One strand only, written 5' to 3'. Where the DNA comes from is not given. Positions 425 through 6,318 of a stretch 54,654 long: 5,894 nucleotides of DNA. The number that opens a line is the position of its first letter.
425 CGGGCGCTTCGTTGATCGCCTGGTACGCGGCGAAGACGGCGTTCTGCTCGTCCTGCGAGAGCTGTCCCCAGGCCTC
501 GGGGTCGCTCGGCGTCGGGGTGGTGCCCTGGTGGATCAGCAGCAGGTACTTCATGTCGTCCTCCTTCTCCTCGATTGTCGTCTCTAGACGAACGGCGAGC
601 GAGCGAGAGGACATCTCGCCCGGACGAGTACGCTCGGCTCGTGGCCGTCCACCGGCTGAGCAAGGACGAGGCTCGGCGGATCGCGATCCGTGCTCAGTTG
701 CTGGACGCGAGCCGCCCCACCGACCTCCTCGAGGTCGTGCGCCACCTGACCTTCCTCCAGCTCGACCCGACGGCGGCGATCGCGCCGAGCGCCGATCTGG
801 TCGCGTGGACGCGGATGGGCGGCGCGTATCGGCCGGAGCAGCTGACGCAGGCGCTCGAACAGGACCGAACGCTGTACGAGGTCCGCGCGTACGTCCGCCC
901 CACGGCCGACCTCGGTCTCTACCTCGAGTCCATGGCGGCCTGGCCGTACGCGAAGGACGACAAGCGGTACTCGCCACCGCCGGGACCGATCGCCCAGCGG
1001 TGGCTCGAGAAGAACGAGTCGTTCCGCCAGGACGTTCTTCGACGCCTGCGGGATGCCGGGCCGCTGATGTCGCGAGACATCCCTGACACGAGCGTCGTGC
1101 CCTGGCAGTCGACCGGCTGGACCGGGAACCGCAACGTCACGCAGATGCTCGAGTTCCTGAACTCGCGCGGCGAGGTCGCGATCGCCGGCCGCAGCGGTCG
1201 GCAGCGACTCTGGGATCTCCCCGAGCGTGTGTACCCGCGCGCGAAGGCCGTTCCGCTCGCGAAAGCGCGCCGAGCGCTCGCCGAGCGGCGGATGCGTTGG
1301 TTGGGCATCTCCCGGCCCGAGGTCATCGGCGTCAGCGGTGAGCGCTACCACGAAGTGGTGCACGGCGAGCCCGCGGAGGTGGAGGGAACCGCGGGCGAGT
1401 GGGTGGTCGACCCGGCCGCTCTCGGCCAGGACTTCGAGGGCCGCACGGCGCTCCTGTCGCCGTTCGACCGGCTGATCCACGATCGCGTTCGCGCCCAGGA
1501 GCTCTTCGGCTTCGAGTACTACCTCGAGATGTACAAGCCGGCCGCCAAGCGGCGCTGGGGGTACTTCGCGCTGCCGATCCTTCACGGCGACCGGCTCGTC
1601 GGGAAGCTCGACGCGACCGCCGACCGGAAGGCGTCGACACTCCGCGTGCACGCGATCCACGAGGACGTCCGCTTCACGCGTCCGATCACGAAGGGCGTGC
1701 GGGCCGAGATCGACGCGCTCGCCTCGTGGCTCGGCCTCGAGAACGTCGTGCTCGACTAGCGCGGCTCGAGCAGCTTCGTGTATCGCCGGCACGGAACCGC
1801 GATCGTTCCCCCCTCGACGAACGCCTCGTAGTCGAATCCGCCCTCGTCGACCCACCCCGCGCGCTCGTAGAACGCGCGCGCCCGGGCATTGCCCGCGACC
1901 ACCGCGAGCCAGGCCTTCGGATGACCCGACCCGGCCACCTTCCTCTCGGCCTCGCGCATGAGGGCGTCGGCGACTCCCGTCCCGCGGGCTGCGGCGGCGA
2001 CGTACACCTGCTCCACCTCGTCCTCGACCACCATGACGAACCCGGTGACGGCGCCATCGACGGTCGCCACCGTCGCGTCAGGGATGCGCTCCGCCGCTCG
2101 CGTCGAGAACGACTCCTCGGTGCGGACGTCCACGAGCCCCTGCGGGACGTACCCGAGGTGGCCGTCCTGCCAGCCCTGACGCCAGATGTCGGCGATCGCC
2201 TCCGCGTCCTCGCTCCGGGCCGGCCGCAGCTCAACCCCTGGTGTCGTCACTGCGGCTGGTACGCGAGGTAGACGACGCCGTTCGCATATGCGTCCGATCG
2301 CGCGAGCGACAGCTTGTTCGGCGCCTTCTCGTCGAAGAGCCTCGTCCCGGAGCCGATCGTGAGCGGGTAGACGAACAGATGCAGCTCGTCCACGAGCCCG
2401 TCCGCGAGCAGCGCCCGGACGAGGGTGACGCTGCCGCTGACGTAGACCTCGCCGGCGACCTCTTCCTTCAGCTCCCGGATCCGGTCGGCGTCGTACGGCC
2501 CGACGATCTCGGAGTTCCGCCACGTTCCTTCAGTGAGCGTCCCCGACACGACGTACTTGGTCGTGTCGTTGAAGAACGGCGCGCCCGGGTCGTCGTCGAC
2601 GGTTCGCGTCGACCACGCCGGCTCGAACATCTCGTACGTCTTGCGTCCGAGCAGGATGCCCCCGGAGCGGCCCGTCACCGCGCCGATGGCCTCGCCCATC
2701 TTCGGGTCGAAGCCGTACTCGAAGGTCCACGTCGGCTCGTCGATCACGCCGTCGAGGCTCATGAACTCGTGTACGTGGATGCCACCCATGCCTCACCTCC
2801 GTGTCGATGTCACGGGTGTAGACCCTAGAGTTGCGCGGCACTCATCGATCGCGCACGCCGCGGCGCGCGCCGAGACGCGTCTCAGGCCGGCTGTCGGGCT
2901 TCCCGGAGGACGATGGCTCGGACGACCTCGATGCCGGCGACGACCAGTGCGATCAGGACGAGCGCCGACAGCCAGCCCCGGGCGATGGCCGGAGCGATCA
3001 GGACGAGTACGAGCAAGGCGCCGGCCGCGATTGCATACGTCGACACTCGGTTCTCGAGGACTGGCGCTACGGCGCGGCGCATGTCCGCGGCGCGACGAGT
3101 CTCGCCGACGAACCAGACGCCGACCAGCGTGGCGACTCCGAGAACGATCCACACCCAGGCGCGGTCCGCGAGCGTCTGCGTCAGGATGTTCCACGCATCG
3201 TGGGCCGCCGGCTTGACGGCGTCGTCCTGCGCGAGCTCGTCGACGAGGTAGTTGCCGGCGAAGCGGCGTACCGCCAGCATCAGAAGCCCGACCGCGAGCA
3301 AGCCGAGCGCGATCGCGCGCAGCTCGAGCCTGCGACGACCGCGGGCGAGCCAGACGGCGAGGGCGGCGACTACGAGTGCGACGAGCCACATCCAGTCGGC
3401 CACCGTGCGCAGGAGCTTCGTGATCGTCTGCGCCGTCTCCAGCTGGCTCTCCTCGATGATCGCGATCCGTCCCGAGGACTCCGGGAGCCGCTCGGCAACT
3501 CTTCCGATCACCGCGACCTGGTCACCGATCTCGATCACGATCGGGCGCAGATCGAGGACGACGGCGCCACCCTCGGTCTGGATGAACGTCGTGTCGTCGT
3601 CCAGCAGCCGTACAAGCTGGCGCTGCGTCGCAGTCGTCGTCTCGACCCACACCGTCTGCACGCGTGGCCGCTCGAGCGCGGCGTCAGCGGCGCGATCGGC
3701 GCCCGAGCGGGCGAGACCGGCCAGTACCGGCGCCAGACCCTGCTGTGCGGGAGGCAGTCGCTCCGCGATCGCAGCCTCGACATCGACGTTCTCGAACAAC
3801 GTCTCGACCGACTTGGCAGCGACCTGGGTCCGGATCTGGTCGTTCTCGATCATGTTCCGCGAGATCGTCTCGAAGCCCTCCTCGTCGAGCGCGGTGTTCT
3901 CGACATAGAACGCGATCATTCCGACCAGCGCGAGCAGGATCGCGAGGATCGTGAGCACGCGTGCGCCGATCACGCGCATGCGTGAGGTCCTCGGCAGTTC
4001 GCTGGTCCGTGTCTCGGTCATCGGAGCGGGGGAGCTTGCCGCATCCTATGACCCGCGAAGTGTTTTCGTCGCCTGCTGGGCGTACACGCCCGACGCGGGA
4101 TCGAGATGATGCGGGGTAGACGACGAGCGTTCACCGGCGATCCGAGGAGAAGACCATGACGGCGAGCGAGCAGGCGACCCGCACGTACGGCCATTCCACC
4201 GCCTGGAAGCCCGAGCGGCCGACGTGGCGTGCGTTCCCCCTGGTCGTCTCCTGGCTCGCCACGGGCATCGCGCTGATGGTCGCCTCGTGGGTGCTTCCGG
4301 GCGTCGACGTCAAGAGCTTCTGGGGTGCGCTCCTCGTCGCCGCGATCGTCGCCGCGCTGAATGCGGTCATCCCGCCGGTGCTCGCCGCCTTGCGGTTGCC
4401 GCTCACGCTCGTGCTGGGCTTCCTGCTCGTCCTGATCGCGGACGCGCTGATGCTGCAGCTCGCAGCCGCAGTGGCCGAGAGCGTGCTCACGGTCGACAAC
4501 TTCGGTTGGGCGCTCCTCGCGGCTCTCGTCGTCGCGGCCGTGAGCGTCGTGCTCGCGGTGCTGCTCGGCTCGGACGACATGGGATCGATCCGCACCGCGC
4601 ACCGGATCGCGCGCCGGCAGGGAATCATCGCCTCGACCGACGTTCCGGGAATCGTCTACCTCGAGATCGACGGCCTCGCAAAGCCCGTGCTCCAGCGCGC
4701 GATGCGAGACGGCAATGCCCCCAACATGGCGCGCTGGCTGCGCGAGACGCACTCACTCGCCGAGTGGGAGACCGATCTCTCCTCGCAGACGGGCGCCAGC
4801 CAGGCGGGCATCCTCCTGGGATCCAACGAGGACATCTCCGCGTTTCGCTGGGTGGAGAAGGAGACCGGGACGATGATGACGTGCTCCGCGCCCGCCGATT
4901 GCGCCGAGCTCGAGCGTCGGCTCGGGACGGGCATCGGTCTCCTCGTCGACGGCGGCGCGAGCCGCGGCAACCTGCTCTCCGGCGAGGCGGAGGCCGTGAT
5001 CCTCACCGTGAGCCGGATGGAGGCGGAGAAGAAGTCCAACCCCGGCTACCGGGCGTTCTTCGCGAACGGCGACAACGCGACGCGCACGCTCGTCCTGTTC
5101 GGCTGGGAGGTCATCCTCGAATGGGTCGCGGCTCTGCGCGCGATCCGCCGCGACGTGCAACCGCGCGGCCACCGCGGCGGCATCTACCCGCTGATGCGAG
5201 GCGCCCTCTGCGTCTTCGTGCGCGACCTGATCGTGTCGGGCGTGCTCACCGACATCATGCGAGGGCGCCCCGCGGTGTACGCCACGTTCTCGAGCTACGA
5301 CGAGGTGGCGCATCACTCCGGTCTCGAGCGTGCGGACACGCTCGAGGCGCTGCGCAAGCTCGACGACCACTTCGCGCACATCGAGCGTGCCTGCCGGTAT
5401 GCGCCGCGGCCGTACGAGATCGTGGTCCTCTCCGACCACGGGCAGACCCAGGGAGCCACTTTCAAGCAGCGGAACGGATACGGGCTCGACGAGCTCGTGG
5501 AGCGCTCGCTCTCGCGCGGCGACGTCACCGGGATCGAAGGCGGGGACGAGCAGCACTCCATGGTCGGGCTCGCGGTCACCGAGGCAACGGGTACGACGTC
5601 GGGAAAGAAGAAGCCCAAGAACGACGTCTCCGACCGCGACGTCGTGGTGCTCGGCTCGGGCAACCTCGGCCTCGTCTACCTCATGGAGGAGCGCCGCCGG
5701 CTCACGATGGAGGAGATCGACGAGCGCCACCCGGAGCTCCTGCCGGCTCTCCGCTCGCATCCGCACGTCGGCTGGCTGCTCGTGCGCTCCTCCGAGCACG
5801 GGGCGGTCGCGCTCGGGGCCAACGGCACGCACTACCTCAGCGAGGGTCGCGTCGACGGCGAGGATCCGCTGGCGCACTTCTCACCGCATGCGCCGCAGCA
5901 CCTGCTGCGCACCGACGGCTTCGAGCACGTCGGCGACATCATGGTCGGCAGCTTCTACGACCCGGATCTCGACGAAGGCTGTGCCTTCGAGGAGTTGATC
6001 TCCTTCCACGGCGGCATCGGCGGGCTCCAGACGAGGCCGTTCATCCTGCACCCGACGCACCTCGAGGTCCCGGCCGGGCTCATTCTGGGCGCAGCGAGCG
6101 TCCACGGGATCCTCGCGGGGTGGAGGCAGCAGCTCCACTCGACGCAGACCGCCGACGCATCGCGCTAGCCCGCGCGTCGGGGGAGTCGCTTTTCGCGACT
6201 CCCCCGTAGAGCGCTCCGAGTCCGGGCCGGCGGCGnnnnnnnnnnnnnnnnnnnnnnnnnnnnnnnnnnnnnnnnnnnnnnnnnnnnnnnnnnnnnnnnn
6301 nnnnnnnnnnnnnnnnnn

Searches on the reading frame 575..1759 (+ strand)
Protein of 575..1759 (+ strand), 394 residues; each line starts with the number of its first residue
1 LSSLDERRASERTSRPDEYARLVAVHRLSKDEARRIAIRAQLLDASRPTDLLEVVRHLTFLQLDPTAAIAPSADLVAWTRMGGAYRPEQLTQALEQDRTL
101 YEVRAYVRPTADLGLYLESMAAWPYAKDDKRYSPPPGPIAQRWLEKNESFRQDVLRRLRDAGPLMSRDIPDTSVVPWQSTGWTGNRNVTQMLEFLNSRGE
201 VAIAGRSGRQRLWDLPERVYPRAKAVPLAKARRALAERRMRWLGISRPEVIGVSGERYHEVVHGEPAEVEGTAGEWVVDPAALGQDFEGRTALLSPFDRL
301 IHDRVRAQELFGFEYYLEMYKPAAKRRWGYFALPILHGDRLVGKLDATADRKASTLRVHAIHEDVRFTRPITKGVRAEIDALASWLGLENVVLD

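Call 23: search_protein_families(library=pfam, proteins=[window:575-1759:+])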
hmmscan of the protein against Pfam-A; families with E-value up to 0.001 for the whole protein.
window:575-1759:+ (394 aa): 1 family
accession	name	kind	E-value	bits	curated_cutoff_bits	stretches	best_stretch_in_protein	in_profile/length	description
PF06224.18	AlkZ-like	-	1.1e-40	140.7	25.9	1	55-385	1-329/329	DNA glycosylase AlkZ-like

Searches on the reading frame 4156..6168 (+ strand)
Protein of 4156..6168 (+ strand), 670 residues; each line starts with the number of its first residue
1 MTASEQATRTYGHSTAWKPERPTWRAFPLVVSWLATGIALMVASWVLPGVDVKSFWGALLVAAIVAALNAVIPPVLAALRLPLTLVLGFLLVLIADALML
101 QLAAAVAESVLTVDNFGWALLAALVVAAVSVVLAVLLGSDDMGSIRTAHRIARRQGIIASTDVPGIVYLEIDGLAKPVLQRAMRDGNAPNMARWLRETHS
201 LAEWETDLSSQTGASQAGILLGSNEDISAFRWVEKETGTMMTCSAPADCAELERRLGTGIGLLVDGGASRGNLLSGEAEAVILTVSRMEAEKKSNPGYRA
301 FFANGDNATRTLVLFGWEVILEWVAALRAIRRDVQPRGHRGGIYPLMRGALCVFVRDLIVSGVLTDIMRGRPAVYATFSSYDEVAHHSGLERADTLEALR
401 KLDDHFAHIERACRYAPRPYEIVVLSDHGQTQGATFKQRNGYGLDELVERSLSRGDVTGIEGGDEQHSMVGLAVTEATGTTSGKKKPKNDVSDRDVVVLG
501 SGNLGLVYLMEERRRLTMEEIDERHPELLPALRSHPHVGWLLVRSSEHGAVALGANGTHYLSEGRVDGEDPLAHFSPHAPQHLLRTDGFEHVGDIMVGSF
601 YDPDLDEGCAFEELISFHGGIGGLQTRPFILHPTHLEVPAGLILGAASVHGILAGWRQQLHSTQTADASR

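Call 23: search_protein_families(library=pfam, proteins=[window:4156-6168:+])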
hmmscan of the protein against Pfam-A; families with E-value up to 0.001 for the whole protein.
window:4156-6168:+ (670 aa): 2 families
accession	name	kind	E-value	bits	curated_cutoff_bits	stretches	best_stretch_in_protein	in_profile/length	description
PF04020.18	Phage_holin_4_2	-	3.7e-19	69.7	28.8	1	29-132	3-105/105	Mycobacterial 4 TMS phage holin, superfamily IV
PF01663.27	Phosphodiest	-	4.8e-07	30.1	23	1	374-463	163-256/342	Type I phosphodiesterase / nucleotide pyrophosphatase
